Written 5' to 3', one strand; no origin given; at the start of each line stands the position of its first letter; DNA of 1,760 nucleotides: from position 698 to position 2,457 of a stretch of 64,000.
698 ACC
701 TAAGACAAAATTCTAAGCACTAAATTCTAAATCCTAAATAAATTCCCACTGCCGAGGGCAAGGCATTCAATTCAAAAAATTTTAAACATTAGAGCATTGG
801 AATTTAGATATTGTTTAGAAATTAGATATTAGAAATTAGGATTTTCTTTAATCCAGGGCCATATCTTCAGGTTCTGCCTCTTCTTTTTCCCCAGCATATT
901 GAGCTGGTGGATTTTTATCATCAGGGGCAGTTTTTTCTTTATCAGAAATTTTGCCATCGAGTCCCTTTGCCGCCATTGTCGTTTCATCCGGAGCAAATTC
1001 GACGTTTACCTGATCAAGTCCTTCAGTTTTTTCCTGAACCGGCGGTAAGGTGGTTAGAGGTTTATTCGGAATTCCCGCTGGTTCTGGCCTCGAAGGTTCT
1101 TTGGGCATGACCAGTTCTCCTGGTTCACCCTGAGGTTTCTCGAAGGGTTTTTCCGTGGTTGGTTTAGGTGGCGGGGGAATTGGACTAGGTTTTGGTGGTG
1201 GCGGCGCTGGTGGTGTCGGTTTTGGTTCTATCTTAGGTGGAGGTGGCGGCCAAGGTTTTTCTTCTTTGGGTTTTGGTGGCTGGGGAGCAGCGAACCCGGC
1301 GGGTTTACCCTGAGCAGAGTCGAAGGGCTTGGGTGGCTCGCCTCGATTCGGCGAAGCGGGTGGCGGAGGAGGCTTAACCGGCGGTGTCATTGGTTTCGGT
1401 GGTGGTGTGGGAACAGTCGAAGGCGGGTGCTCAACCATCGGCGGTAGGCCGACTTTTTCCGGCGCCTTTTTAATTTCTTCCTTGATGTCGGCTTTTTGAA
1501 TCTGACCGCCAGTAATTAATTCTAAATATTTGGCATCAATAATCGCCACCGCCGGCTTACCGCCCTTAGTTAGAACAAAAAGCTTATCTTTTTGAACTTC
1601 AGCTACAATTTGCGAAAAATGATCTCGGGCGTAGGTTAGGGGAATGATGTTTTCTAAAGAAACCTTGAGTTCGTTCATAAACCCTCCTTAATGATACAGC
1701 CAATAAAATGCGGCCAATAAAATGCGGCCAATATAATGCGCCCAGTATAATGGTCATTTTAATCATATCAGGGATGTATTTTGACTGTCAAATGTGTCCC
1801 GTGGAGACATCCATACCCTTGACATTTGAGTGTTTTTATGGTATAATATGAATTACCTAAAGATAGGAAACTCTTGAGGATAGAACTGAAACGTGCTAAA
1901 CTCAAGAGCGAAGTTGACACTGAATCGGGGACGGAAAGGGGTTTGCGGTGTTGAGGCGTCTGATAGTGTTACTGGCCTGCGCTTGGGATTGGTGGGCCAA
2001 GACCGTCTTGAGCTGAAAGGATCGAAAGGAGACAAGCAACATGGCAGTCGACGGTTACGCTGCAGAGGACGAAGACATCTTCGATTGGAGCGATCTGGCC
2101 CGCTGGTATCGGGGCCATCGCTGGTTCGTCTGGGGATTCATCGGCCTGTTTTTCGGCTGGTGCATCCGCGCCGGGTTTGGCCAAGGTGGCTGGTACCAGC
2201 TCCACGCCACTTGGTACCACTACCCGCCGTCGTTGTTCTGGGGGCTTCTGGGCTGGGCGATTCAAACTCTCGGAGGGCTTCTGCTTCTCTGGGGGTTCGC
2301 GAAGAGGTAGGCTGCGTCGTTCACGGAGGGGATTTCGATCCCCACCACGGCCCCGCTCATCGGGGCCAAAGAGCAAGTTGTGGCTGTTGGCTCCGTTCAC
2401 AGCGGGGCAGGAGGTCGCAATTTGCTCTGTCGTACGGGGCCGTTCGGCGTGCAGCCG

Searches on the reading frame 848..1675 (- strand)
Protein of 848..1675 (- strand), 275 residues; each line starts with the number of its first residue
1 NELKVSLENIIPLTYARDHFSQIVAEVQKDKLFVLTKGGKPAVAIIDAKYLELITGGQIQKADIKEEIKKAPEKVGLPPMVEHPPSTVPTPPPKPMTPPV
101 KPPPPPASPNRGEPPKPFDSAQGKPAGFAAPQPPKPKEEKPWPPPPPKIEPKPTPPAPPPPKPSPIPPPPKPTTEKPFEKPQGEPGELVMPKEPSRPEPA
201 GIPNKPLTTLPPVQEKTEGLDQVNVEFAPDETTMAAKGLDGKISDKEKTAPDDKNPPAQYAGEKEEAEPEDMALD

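Call 93: search_protein_families(library=pfam, proteins=[window:848-1675:-], max_evalue=0.05)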
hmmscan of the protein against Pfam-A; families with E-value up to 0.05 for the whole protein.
window:848-1675:- (275 aa): 1 family
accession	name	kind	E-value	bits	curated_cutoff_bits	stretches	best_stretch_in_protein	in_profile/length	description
PF02604.26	PhdYeFM_antitox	-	5.6e-08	32.9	29.8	1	9-53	2-47/74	Antitoxin Phd_YefM, type II toxin-antitoxin system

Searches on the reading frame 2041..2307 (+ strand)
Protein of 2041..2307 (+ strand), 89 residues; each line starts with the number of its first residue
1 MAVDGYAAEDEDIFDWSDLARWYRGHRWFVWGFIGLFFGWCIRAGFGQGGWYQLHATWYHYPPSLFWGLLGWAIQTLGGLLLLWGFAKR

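Call 36: find_homologous_proteins(query=window:2041-2307:+, max_evalue=0.01)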
Query window:2041-2307:+ (89 aa): 5 proteins with E <= 0.01 among 5 candidates.
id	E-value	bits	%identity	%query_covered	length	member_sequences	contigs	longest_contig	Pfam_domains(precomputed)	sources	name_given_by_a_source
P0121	3.5e-36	142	74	96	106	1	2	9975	-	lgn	-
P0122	5.3e-32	129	67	78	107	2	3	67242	-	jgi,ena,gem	-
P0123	2.9e-30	123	66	98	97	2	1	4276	-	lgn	-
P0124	1.6e-27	114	63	100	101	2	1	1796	-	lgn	-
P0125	3.2e-25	107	61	80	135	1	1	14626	-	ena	-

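Call 50: search_protein_families(library=padloc, proteins=[window:2041-2307:+], max_evalue=0.01)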
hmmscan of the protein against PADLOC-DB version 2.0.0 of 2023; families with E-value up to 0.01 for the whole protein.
window:2041-2307:+ (89 aa): 0 families

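Call 68: find_encoding_contigs(protein=P0122, flank=8000, max_places=4)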
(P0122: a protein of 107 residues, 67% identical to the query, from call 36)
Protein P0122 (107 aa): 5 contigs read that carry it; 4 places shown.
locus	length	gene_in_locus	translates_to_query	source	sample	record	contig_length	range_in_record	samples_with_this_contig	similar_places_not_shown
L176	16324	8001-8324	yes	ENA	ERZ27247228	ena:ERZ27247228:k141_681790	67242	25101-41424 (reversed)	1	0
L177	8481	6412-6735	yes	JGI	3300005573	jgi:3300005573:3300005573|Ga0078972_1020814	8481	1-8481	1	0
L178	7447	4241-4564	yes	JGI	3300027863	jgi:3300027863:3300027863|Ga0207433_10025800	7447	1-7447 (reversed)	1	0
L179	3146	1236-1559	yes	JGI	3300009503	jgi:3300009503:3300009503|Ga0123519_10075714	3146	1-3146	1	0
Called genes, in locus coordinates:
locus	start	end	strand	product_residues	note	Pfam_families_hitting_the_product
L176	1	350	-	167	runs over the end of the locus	PF05239:PRC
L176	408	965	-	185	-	PF08207:EFP_N, PF01132:EFP, PF09285:Elong-fact-P_C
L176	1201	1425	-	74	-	PF01084:Ribosomal_S18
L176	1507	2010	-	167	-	PF00436:SSB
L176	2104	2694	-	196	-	PF01250:Ribosomal_S6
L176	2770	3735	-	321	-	PF01926:MMR_HSR1, PF02421:FeoB_N, PF06071:YchF-GTPase_C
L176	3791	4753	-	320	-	PF02899:Phage_int_SAM_1, PF13102:Phage_int_SAM_5, PF13495:Phage_int_SAM_4 (faint), PF00589:Phage_integrase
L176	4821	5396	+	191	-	PF01569:PAP2, PF14378:PAP2_3 (weak)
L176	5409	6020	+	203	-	-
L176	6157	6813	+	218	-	PF09335:VTT_dom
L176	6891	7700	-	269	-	PF02604:PhdYeFM_antitox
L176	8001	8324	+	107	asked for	-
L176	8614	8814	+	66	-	-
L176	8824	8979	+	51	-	-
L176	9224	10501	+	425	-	PF00675:Peptidase_M16, PF05193:Peptidase_M16_C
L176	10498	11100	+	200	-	PF00334:NDK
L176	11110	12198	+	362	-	PF00953:Glycos_transf_4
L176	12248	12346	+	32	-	-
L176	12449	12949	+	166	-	PF05635:23S_rRNA_IVP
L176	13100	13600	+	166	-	PF14470:bPH_3 (faint), PF03703:bPH_2 (weak)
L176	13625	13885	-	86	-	PF00462:Glutaredoxin, PF13417:GST_N_3, PF13409:GST_N_2 (weak)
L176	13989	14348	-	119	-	PF09685:MamF_MmsF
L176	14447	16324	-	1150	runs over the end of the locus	PF02811:PHP, PF07733:DNA_pol3_alpha, PF17657:DNA_pol3_finger, PF14579:HHH_6, PF01336:tRNA_anti-codon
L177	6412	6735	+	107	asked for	-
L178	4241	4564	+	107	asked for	-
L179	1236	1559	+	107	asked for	-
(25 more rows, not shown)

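Call 93: search_protein_families(library=pfam, proteins=[window:2041-2307:+, L176:12449-12946:+], max_evalue=0.05)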
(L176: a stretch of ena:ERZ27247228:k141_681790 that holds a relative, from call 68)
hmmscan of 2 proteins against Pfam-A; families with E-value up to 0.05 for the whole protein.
window:2041-2307:+ (89 aa): 0 families

L176:12449-12946:+ (166 aa): 1 family
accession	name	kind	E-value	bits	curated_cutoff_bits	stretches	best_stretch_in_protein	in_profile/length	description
PF05635.17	23S_rRNA_IVP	-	3.8e-13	50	33.8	1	12-92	9-83/106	23S rRNA-intervening sequence protein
